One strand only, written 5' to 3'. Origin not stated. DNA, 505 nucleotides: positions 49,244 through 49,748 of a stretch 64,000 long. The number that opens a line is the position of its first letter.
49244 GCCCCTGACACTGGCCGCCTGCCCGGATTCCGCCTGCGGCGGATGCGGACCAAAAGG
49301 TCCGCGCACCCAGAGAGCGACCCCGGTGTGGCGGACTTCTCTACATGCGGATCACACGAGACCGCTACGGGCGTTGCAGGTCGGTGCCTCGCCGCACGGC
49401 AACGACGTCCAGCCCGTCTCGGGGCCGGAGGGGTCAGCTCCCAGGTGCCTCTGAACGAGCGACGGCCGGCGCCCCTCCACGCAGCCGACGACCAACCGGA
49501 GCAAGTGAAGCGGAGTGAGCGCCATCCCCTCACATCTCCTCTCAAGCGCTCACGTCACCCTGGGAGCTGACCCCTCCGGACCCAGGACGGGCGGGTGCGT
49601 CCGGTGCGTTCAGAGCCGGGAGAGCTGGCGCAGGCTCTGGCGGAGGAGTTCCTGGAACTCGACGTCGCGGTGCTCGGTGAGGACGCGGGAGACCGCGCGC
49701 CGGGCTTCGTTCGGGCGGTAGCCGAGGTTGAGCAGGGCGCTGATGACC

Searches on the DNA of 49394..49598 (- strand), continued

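Call 46: search_with_rna_model(model_id=R1, sources=[window, L001, L002, L003, L005, L006, L008, L009, L010, L011, L013, L014, L016, L018, L019, L020, L021, L023, L024, L025, L026, L027, L028, L029, L030, L031, L034, L035, L036, L037, L038, L039, L040, L041, L045, L046, L049, L050, L051, L052, L053, L055, L056, L057, L064, L074, L083, L086, L066, L075, L113, L082, L120, L073, L095, L100, L098, L088, L111, L106, L080, L105], max_evalue=1e-15, make_alignment=true)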
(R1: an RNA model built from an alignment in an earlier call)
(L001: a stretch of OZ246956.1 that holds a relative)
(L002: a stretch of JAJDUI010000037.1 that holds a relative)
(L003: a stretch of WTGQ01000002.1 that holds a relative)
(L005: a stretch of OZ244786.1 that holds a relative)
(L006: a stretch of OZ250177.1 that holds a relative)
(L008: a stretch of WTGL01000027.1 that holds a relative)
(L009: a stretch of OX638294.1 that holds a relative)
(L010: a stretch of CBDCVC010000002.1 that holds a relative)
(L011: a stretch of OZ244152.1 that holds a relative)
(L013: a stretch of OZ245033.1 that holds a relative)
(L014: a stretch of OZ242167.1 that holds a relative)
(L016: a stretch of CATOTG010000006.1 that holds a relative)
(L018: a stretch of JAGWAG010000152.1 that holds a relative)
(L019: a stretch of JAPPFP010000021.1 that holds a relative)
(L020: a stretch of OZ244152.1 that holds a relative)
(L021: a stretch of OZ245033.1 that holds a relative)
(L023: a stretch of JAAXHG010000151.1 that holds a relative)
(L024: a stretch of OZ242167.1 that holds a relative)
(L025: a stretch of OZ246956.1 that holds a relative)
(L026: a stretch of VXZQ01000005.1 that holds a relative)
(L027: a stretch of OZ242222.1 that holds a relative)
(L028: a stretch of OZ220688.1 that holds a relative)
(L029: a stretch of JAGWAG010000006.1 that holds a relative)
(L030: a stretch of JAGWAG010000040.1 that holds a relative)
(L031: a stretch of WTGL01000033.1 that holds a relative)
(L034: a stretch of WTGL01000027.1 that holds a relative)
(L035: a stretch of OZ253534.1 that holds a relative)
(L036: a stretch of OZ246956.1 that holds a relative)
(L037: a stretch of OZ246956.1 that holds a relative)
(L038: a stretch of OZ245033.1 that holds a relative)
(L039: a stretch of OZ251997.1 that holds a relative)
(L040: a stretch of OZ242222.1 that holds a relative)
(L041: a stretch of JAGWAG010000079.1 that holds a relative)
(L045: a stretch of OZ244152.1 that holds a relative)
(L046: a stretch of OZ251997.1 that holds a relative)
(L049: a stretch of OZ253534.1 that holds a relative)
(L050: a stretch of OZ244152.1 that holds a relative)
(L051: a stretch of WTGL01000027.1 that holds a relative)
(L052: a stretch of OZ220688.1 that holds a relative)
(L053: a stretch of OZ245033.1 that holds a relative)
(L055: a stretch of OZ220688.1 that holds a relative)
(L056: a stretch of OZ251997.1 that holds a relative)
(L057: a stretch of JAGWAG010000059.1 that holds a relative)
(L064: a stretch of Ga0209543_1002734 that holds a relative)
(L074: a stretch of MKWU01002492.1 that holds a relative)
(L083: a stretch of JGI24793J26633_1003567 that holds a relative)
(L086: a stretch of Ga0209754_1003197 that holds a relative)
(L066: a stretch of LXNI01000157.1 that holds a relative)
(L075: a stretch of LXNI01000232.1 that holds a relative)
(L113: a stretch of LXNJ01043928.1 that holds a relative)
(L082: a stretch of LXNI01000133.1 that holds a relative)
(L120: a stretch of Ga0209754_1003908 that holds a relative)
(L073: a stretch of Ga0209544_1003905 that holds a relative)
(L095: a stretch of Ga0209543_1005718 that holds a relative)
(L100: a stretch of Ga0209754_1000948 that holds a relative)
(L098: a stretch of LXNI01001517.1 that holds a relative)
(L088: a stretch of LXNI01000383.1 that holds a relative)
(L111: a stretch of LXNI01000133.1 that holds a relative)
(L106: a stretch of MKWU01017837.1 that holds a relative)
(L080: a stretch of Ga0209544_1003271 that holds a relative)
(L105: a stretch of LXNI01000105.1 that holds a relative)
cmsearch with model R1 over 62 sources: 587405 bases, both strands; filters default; matches with E-value up to 1e-15: 80.
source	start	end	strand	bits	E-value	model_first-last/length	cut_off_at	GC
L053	5995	6196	+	239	3.1e-58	1-202/202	no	0.66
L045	3214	3415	+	239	3.1e-58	1-202/202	no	0.69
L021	4840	5041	-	237.5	7.2e-58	1-202/202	no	0.68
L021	3040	3241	+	237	9.8e-58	1-202/202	no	0.69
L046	5340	5541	-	234.8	3.5e-57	1-202/202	no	0.68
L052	6039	6240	+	234.4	4.4e-57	1-202/202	no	0.65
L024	3215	3416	+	233.1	9.6e-57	1-202/202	no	0.66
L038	1038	1240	-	232.6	1.3e-56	1-202/202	no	0.68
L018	872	1073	-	232.2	1.6e-56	1-202/202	no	0.66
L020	2169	2370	-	231.8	2e-56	1-202/202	no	0.68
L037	183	384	-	231.6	2.2e-56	1-202/202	no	0.66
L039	4631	4833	-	231.2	2.9e-56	1-202/202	no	0.69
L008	6931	7133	+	230.3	4.9e-56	1-202/202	no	0.69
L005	5619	5820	+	230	5.8e-56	1-202/202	no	0.67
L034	617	818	-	229.3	8.6e-56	1-202/202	no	0.69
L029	627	830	+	227.9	1.9e-55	1-202/202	no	0.68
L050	6837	7037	-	227.1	3.1e-55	1-202/202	no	0.7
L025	6600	6803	+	226.5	4.2e-55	1-202/202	no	0.67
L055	2477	2679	-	226.2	5.2e-55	1-202/202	no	0.67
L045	5020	5221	-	225.6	7.4e-55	1-202/202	no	0.68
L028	2304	2507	-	225.2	9.2e-55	1-202/202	no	0.68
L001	6724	6927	+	225.2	9.2e-55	1-202/202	no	0.68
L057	7648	7851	+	224.6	1.3e-54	1-202/202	no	0.68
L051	921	1123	+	223.6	2.3e-54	1-202/202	no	0.67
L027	6718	6920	-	223.6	2.4e-54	1-202/202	no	0.67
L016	6196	6399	+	222.7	3.9e-54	1-202/202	no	0.66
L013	4571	4772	-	222.3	5.1e-54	1-202/202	no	0.69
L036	1512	1715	-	220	1.9e-53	1-202/202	no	0.69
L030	1876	2077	-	219.2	3.1e-53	1-202/202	no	0.72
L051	2079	2280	-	216.5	1.5e-52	1-202/202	no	0.69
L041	2910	3113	+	216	1.9e-52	1-202/202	no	0.7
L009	5736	5937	-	215.1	3.2e-52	1-202/202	no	0.7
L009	4352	4554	+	215.1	3.2e-52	1-202/202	no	0.67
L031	552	752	+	213.5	8.1e-52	1-202/202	no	0.68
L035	7186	7388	-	213.5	8.2e-52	1-202/202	no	0.68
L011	7482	7682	+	213.2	9.7e-52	1-202/202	no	0.69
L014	301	503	+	212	2e-51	1-202/202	no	0.68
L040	4976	5179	+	205.3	9.8e-50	1-202/202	no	0.69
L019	4194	4393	+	203.9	2.2e-49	1-202/202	no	0.69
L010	6454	6657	+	201.9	7e-49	1-202/202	no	0.67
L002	1634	1831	-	197.7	7.9e-48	1-202/202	no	0.67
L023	4837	5038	+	194.2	6.1e-47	1-202/202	no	0.68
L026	3108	3308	+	186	7.2e-45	1-202/202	no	0.71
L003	4743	4943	-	183.9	2.4e-44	1-202/202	no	0.7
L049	1859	2062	-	171.1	4.2e-41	1-202/202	no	0.69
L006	4228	4496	+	170.4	6e-41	1-202/202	no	0.69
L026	6798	6997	+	169.2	1.2e-40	1-202/202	no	0.69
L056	2461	2729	+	161.8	8.8e-39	1-202/202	no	0.7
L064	11690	11894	-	155.3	3.9e-37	1-202/202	no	0.7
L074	11320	11524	+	155.3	3.9e-37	1-202/202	no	0.7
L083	3992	4191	+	154.7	5.7e-37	1-202/202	no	0.7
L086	3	202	-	154.7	5.7e-37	1-202/202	no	0.7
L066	1404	1603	+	153.2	1.4e-36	1-202/202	no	0.71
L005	7097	7298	-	153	1.5e-36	1-202/202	no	0.75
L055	871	1070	+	153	1.5e-36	1-202/202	no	0.74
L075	6501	6698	-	149.6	1.1e-35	1-202/202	no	0.71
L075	4996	5195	+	149.5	1.2e-35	1-202/202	no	0.69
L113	380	586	+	149.3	1.3e-35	1-202/202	no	0.73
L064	9085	9288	+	149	1.5e-35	1-202/202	no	0.69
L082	8721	8920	-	146.5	6.6e-35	1-202/202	no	0.72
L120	8330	8536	+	144.9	1.6e-34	1-202/202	no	0.73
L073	10687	10886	-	144.1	2.7e-34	1-202/202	no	0.73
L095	4059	4258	+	144.1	2.7e-34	1-202/202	no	0.73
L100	2968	3174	+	143.7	3.3e-34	1-202/202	no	0.73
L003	1052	1251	-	143.5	3.6e-34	1-202/202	no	0.71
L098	1399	1599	+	122.2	8.5e-29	1-202/202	no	0.71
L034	7699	7900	+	105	1.9e-24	1-202/202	no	0.73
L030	1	169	+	102.3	9e-24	58-202/202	5'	0.65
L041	4583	4751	-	101.9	1.1e-23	57-202/202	5'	0.66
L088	9936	10135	+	101.6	1.4e-23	1-202/202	no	0.75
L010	7905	8000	-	88.1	3.5e-20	108-202/202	5'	0.64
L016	7910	8000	-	81.2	1.9e-18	113-202/202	5'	0.71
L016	6593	6760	+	75.7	4.6e-17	1-202/202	no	0.66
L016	6413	6579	+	72.8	2.5e-16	1-202/202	no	0.66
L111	710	911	-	71.3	5.8e-16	1-202/202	no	0.7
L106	1555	1764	+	71.1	6.8e-16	1-202/202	no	0.62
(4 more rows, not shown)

Alignment A3: 80 matches aligned to the model, 320 columns, each read 5' to 3' on its own strand. Consensus structure (alignment columns), stored with it:
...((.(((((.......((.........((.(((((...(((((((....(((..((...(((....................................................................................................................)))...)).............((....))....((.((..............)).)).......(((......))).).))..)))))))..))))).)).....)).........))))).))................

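Call 57: search_with_rna_model(model_id=R1, sources=[L124, L125, L126, L127, L128, L129, L130, L131, L132, L133, L134, L135, L136, L137, L138], max_evalue=0.01)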
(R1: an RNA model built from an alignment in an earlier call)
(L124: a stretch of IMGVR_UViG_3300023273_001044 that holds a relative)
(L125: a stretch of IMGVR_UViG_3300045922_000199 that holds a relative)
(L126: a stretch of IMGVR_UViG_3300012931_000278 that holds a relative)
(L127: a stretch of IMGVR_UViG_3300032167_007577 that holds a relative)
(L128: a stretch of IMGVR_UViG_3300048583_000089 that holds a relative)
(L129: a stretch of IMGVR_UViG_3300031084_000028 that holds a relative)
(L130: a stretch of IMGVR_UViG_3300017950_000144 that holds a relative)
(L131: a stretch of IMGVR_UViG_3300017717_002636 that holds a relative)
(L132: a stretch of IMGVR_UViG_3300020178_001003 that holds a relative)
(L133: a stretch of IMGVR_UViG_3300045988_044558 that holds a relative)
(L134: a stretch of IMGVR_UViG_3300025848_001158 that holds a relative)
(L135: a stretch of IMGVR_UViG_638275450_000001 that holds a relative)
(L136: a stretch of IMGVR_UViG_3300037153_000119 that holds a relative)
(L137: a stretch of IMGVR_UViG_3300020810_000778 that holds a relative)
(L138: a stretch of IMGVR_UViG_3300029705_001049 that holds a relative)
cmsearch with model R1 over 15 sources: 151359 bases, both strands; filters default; matches with E-value up to 0.01: 1.
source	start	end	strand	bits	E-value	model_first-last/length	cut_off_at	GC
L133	5454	5548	-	16.7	0.0093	1-202/202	no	0.68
